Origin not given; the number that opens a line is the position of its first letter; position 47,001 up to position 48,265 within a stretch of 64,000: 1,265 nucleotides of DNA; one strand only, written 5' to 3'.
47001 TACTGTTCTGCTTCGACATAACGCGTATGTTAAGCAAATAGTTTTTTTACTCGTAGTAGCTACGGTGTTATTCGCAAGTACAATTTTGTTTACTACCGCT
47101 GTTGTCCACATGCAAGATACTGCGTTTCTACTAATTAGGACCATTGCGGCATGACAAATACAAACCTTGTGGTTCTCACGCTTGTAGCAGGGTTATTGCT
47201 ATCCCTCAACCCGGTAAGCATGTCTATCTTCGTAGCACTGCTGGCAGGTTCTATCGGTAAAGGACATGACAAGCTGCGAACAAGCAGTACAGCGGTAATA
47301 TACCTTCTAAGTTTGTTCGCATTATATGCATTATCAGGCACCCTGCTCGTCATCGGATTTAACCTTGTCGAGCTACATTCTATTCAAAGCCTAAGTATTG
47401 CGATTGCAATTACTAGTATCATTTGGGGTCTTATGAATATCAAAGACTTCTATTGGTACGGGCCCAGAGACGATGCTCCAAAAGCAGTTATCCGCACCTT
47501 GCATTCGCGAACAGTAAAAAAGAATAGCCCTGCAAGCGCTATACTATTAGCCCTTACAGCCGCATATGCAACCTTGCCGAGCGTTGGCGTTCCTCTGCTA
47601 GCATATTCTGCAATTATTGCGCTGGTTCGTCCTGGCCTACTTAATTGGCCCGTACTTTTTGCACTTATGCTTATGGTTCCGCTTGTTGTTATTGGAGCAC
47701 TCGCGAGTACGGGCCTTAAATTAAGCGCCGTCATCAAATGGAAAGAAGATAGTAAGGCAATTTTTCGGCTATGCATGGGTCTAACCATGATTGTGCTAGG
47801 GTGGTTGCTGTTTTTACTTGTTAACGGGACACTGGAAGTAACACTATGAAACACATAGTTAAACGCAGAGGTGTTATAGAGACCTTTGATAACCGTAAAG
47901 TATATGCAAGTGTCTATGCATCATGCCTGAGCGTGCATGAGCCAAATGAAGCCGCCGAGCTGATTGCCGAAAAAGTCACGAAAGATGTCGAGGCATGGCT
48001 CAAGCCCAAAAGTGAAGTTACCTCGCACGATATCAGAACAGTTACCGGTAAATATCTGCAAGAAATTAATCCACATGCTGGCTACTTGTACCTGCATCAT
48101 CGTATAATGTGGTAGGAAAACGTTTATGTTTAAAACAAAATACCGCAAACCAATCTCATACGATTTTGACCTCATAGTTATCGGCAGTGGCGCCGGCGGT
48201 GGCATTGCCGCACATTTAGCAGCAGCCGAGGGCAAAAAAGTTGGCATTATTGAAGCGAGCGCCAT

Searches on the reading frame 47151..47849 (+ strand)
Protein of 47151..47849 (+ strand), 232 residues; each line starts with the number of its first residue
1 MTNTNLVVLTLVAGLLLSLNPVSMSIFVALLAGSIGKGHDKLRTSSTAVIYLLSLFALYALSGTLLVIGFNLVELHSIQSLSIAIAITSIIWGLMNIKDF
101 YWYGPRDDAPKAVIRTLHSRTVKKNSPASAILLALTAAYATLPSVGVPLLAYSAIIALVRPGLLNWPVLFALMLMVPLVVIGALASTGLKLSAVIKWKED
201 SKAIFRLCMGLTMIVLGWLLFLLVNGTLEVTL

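Call 16: search_protein_families(library=pfam, proteins=[window:47151-47849:+], max_evalue=1)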
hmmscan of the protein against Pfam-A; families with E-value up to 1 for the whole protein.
window:47151-47849:+ (232 aa): 3 families
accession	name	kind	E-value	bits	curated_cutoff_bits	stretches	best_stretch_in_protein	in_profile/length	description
PF02683.22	DsbD_TM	-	3.1e-05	23.8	27.1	1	6-211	4-209/219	Cytochrome C biogenesis protein transmembrane domain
PF17497.7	DUF5432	-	0.02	15.4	27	1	41-72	12-43/74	Family of unknown function (DUF5432)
PF17555.7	TssN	-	0.023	14.5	30.3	1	170-225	1-56/274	Type VI secretion system, TssN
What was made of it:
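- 47151..47849 (+): 232-aa six-TM CcdA/DsbD-like (SfLAP) membrane protein that has lost both redox cysteines. Pfam DsbD_TM E 3.1e-5, below threshold (call 16).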

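Call 17: search_protein_families(library=ncbifam, proteins=[window:47151-47849:+], max_evalue=1)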
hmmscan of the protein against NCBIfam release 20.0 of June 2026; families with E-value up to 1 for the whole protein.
window:47151-47849:+ (232 aa): 1 family
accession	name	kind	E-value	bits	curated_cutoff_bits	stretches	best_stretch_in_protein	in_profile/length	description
NF004848.0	PRK06199.1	subfamily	0.17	10.9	362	1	101-198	95-201/379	tyramine oxidase subunit B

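Call 38: find_homologous_proteins(query=window:47151-47849:+, max_evalue=0.001)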
Query window:47151-47849:+ (232 aa): 28 proteins with E <= 0.001 among 6778 candidates.
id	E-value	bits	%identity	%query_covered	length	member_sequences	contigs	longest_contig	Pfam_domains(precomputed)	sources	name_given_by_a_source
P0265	2.0e-124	432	91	100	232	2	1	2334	-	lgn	-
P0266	1.5e-102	360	72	100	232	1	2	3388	-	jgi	jgi:hypothetical protein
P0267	1.6e-73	265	57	99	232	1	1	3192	-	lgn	-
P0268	2.8e-71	258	53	99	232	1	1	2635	-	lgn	-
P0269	2.4e-69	251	54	99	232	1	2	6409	-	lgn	-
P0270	2.0e-63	232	50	100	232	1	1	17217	-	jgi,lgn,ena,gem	-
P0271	3.1e-61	225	48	98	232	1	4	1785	-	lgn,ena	-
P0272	1.0e-52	197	46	98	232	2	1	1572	-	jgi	jgi:hypothetical protein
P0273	1.2e-52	197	46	98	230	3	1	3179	-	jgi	-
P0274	1.0e-48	184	43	98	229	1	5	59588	-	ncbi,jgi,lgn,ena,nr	ncbi:MAG TPA: hypothetical protein VMR51_00460 [Patescibacteria group bacterium]|nr:hypothetical pro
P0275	9.6e-26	109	32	91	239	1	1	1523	PF11139.15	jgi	jgi:cytochrome c biogenesis protein CcdA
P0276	1.8e-22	98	32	91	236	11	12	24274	PF02683.23,PF11139.15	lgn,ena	-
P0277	1.7e-20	92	29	97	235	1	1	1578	PF02683.23,PF11139.15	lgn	-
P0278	7.2e-20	90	31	94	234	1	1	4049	PF11139.15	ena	-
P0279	1.1e-19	89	33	91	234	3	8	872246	PF11139.15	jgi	jgi:cytochrome c biogenesis protein CcdA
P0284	4.7e-17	81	29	92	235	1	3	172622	PF11139.15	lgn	-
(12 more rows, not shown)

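Call 42: find_encoding_contigs(protein=P0279, flank=6000, max_places=2)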
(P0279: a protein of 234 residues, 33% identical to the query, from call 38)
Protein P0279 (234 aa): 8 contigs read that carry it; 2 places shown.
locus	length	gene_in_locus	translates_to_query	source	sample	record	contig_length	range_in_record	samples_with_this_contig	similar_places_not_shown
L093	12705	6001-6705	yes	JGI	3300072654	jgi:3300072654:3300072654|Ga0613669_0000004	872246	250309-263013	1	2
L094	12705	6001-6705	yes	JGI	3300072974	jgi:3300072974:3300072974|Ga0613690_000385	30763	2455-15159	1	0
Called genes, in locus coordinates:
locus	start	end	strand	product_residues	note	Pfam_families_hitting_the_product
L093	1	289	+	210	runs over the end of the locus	PF25296:Decapeptide (faint), PF13599:Pentapeptide_4, PF13576:Pentapeptide_3 (weak), PF00805:Pentapeptide, PF13599:Pentapeptide_4, PF00805:Pentapeptide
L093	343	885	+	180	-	-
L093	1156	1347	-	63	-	-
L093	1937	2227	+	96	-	-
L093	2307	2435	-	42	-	-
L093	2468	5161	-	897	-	PF00690:Cation_ATPase_N, PF00122:E1-E2_ATPase, PF00702:Hydrolase, PF13246:Cation_ATPase, PF00689:Cation_ATPase_C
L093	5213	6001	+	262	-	-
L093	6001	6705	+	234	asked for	PF11139:SfLAP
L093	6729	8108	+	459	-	PF07992:Pyr_redox_2, PF13450:NAD_binding_8 (faint), PF13738:Pyr_redox_3, PF00070:Pyr_redox, PF02852:Pyr_redox_dim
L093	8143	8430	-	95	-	PF01329:Pterin_4a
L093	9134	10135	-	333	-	-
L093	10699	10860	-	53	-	PF00471:Ribosomal_L33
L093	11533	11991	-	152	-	-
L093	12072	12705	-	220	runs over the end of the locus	PF13424:TPR_12 (faint), PF13181:TPR_8 (faint), PF13371:TPR_9 (faint), PF13174:TPR_6 (faint), PF13176:TPR_7 (faint), PF13431:TPR_17, PF00515:TPR_1, PF07719:TPR_2 (weak), +6 more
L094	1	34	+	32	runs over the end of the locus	-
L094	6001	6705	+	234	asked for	PF11139:SfLAP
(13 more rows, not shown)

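Call 43: find_encoding_contigs(protein=P0284, flank=6000, max_places=2)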
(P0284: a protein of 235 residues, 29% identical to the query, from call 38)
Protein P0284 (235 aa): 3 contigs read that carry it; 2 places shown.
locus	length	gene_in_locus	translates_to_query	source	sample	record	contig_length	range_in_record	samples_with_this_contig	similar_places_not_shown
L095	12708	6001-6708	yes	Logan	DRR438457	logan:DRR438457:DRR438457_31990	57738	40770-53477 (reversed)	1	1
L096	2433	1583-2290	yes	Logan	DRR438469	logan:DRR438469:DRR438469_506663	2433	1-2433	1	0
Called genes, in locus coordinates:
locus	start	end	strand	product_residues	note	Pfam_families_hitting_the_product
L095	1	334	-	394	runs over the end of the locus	PF01180:DHO_dh, PF03060:NMO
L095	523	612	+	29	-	-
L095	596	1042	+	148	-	PF00011:HSP20, PF17886:ArsA_HSP20 (weak)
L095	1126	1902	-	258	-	PF00705:PCNA_N, PF02144:Rad1, PF02747:PCNA_C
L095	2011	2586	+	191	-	PF00561:Abhydrolase_1 (faint), PF06821:Ser_hydrolase, PF12697:Abhydrolase_6 (faint)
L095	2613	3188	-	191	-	PF01728:FtsJ, PF13847:Methyltransf_31 (weak)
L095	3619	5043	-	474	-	PF01262:AlaDh_PNT_C (faint), PF01134:GIDA (weak), PF01266:DAO (faint), PF07992:Pyr_redox_2, PF12831:FAD_oxidored (weak), PF13738:Pyr_redox_3 (weak), PF00070:Pyr_redox, PF02852:Pyr_redox_dim, +1 more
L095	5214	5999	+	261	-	-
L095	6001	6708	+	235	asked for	PF11139:SfLAP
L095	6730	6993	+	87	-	PF03477:ATP-cone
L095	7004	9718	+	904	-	PF00690:Cation_ATPase_N, PF00122:E1-E2_ATPase, PF00702:Hydrolase, PF13246:Cation_ATPase, PF00689:Cation_ATPase_C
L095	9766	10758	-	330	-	PF00389:2-Hacid_dh, PF02826:2-Hacid_dh_C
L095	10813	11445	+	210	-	PF01988:VIT1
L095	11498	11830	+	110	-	-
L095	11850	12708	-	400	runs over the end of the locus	PF00109:ketoacyl-synt, PF00108:Thiolase_N, PF02801:Ketoacyl-synt_C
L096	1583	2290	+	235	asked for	PF11139:SfLAP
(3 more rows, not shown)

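Call 53: find_related_loci(query=A2, collection=metagenome_contigs, flank=7000)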
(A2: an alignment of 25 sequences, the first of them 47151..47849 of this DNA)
Query A2 (232 aa) in metagenome_contigs; peptide patterns used: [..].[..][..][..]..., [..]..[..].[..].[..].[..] (x = any residue, [..] = any of these).
600 stretches matched a pattern (row limit reached: there are more); 458 encode a relative of the query (tblastn E <= 1e-3); the best 80 are kept; 80 distinct loci.
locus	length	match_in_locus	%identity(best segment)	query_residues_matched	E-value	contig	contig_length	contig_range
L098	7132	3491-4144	43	1-218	1e-51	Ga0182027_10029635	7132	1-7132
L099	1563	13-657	33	18-229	8e-34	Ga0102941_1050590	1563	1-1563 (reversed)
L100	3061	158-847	33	5-229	2e-33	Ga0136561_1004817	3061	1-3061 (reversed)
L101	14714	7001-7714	32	5-229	1e-32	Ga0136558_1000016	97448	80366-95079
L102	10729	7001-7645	33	18-229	1e-32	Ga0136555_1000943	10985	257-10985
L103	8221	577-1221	33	18-229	1e-32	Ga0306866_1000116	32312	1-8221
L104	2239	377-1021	33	18-229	2e-32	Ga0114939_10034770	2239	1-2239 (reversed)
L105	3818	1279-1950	33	9-229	1e-31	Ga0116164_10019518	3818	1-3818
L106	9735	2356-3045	31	5-229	6e-31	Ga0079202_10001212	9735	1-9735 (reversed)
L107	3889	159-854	31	1-229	1e-30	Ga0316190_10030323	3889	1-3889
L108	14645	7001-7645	32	18-229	5e-30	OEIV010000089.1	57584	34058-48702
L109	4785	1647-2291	32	18-229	4e-30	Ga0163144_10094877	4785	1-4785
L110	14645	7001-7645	32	18-229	7e-30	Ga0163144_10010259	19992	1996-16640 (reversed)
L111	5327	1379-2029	32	15-229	4e-29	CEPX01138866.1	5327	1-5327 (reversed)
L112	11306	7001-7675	34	9-229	2e-28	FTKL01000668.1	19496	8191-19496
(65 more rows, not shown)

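Call 61: search_protein_families(library=pfam, proteins=[L093:5213-6001:+, L095:5214-5999:+, L112:6086-6979:+], max_evalue=1)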
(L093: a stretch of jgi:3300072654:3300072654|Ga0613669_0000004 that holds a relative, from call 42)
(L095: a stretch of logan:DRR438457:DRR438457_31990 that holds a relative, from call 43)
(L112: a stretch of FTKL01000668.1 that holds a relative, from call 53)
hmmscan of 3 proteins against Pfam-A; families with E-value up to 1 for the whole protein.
L093:5213-6001:+ (262 aa): 0 families

L095:5214-5999:+ (261 aa): 4 families
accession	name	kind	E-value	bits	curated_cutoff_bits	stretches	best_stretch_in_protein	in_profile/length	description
PF01036.24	Bac_rhodopsin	-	0.019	14.9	24.6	1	40-111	6-76/224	Bacteriorhodopsin-like protein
PF08006.16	HAAS_TM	-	0.084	13.4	28.3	1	46-97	28-79/117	HAAS transmembrane region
PF10225.14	NEMP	-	0.12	12.4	28.7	1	3-95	11-91/249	NEMP family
PF18916.5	Lycopene_cyc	-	0.2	12.7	27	1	38-84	1-47/92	Lycopene cyclase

L112:6086-6979:+ (297 aa): 4 families
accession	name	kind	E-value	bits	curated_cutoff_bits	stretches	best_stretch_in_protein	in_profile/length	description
PF01284.28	MARVEL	-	0.014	15.9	32.8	1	30-97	44-110/135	Membrane-associating domain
PF07947.19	YhhN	-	0.042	14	25.6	1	30-95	77-139/182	YhhN family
PF04535.17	CASP_dom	-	0.19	11.9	26.2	1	30-86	57-112/151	Casparian strip membrane protein domain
PF11992.13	TgpA_N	-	0.59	9.5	30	1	14-80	6-70/333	TgpA N-terminal domain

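Call 78: search_protein_families(library=ncbifam, proteins=[L101:3233-5944:-], max_evalue=1e-20)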
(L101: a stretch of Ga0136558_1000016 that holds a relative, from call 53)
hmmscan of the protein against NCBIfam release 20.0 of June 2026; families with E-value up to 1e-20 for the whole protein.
L101:3233-5944:- (903 aa): 19 families
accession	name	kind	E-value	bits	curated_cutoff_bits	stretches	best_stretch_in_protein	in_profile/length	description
TIGR01522.1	ATPase-IIA2_Ca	equivalog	7.3e-205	682.4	798.3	1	11-884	10-841/854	calcium-transporting P-type ATPase, PMR1-type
TIGR01116.1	ATPase-IIA1_Ca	equivalog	9.2e-197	655.7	703.4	1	55-883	2-788/799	calcium-translocating P-type ATPase, SERCA-type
TIGR01517.1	ATPase-IIB_Ca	equivalog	4.7e-151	504.8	507.05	1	9-881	40-868/882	calcium-translocating P-type ATPase, PMCA-type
TIGR01106.1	ATPase-IIC_X-K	subfamily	2.1e-144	482.7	946.1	2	10-592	22-613/997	Na,H/K antiporter P-type ATPase subunit alpha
TIGR01523.1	ATPase-IID_K-Na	equivalog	1.3e-139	466.6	645.05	1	15-797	17-860/997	potassium/sodium efflux P-type ATPase, fungal-type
TIGR01647.1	ATPase-IIIA_H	equivalog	1.1e-130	437.1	615.5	2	24-358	1-306/755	plasma-membrane proton-efflux P-type ATPase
TIGR01524.1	ATPase-IIIB_Mg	equivalog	1.1e-114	384.2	610.75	2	438-882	405-851/867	magnesium-translocating P-type ATPase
NF011702.0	PRK15122.1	subfamily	6.8e-107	358.5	975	2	422-879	428-885/907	magnesium-translocating P-type ATPase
TIGR01494.1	ATPase_P-type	subfamily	9.9e-98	327.6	62.3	2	608-720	360-466/478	HAD-IC family P-type ATPase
TIGR01525.1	ATPase-IB_hvy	subfamily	1.5e-73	248.6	346.25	2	65-358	4-268/560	heavy metal translocating P-type ATPase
TIGR01657.1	P-ATPase-V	hypoth_equivalog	8.4e-66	222.2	618.25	1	16-586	130-697/1055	ATP13A2 family polyamine export P-type ATPase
TIGR01512.1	ATPase-IB2_Cd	subfamily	8e-51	173.2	313.5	2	96-358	24-254/494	cadmium family heavy metal-translocating P-type ATPase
TIGR01511.1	ATPase-IB1_Cu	subfamily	6.3e-49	167.2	397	1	103-358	55-281/542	copper-translocating P-type ATPase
NF007952.0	PRK10671.1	equivalog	2.6e-39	135.1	1316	0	613-718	696-797/838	copper-exporting P-type ATPase CopA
TIGR01497.1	kdpB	equivalog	1.4e-34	119.2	527.9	1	90-718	70-592/675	potassium-transporting ATPase subunit KdpB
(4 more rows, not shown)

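Call 109: predict_structure(alignment_id=A2)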
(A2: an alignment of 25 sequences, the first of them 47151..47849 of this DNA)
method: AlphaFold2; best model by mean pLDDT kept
length: 232 residues; sequences in the alignment: 25
mean_pLDDT: 85.3   pTM: 0.81
mean pLDDT of the five models: 85.3, 85.1, 84.5, 83.6, 82.8
residues with pLDDT >= 90: 115; 70-90: 82; 50-70: 34; < 50: 1
segments of 3 or more residues with pLDDT < 50: none
pLDDT, mean of each block of 10 residues (from residue 1): 89 94 88 73 83 93 94 92 96 89 59 67 63 79 87 93 91 94 87 88 90 96 84 48
secondary structure, 60 per line:
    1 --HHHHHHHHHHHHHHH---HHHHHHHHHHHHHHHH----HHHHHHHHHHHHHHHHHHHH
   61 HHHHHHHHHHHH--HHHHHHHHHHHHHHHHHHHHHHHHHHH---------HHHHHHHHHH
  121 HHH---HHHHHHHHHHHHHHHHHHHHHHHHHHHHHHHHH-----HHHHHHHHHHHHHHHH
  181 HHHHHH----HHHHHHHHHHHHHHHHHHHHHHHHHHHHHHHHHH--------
elements in order: H3-17 H21-36 H41-72 H75-101 H111-123 H127-159 H165-186 H191-224

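Call 111: fold_search(model_id=the predicted structure, library=pdb)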
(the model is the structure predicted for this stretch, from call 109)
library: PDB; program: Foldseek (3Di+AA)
matches with E <= 10: 299; with E <= 0.001: 0
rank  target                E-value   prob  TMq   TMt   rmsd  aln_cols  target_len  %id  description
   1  9bfj                  2.7e-01  0.12  0.17  0.09  23.3       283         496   15  Cryo-EM structure of human CHT1 in the choline bound state (released 2024-11-06)
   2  8zqq_A                3.3e-01  0.12  0.16  0.09  23.6       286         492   14  Human high-affinity choline transporter CHT1 bound to choline under NaCl condition, with sodium and chloride ions coor (released 2024-12-04)
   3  9bfi                  3.4e-01  0.14  0.18  0.11  21.5       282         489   13  Cryo-EM structure of human CHT1 in the apo inward-open state (released 2024-11-06)
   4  8zqr_A                4.7e-01  0.09  0.15  0.08  22.9       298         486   16  Human high-affinity choline transporter CHT1 in apo state under NaCl condition. (released 2024-12-04)
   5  6ob6_B                5.6e-01  0.44  0.30  0.23   9.1       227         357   14  Human equilibrative nucleoside transporter-1, S-(4-nitrobenzyl)-6-thioinosine bound, merohedrally twinned (released 2019-07-03)
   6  4qiq                  6.5e-01  0.41  0.32  0.21   9.3       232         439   11  Crystal structure of D-xylose-proton symporter (released 2014-08-06)
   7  9hkm_A                6.5e-01  0.08  0.16  0.10  21.3       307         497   13  Transient activated state of BetP-M150E (released 2025-12-17)
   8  2xq2_B                6.5e-01  0.08  0.16  0.10  19.3       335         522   14  Structure of the K294A mutant of vSGLT (released 2010-12-08)
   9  5hxs                  7.4e-01  0.25  0.29  0.24  18.3       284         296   16  Structural mechanisms of extracellular ion exchange and induced binding-site occlusion in the sodium-calcium exchanger N (released 2016-05-11)
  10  9i20_A                7.4e-01  0.11  0.20  0.17  21.6       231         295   14  Cryo-EM structure of human SLC35B1 with ADP (released 2025-05-21)
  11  5hxc                  7.7e-01  0.20  0.25  0.21  18.0       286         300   16  Structural mechanisms of extracellular ion exchange and induced binding-site occlusion in the sodium-calcium exchanger N (released 2016-05-11)
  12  10ky_B                8.1e-01  0.08  0.18  0.12  21.1       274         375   14  X-ray structure of the Bacteroides fragilis Nramp/MntH divalent transition metal transporter WT in an inward-open, sta (released 2026-03-04)
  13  7p9u_B                8.9e-01  0.09  0.19  0.12  22.6       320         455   14  Cryo EM structure of System XC- in complex with glutamate (released 2021-11-17)
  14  8e5s                  8.9e-01  0.06  0.15  0.12  22.2       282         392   13  X-ray structure of the Deinococcus radiodurans Nramp/MntH divalent transition metal transporter WT in an occluded state (released 2023-05-03)
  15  9gry_A                9.7e-01  0.09  0.20  0.17  21.8       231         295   13  Cryo-EM structure of human SLC35B1-Q113F variant with AMP-PNP (released 2025-05-21)
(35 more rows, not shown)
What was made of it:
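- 47151..47849 (+): The fold search was uninformative (call 111).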

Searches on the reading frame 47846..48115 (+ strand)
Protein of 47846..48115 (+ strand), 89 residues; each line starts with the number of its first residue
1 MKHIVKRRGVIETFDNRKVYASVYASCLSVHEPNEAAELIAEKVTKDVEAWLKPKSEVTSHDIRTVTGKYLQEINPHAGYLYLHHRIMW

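Call 16: search_protein_families(library=pfam, proteins=[window:47846-48115:+], max_evalue=1)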
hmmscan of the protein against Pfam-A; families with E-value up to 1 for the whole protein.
window:47846-48115:+ (89 aa): 2 families
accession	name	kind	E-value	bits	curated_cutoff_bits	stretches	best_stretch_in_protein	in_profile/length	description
PF03477.21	ATP-cone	-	4.2e-08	34.1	25.8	1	2-87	1-80/88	ATP cone domain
PF19020.6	Ta1207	-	0.24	10.8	26.3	1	4-60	135-191/277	Ta1207 family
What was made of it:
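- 47846..48115 (+): 89-aa stand-alone ATP-cone protein. PF03477, E 4.2e-8 (call 16).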

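Call 17: search_protein_families(library=ncbifam, proteins=[window:47846-48115:+], max_evalue=1)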
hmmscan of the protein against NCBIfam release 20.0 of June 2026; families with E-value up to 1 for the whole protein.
window:47846-48115:+ (89 aa): 6 families
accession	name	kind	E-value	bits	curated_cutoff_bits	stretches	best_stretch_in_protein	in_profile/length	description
NF005010.0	PRK06406.1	subfamily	0.0011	17.3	1125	1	2-71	5-71/771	vitamin B12-dependent ribonucleotide reductase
NF009028.0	PRK12364.1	equivalog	0.0047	15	1377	1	3-74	2-75/842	ribonucleoside-diphosphate reductase subunit alpha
NF006732.0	PRK09263.1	equivalog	0.0094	14.4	657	1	2-74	3-72/712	anaerobic ribonucleoside-triphosphate reductase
NF006126.0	PRK08270.1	equivalog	0.015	13.6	548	1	1-73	2-71/684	ribonucleoside triphosphate reductase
TIGR00244.1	TIGR00244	equivalog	0.03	14.4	124.65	1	2-75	49-120/147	transcriptional regulator NrdR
NF005497.0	PRK07111.1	equivalog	0.11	10.9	764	1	1-74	2-75/746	anaerobic ribonucleoside triphosphate reductase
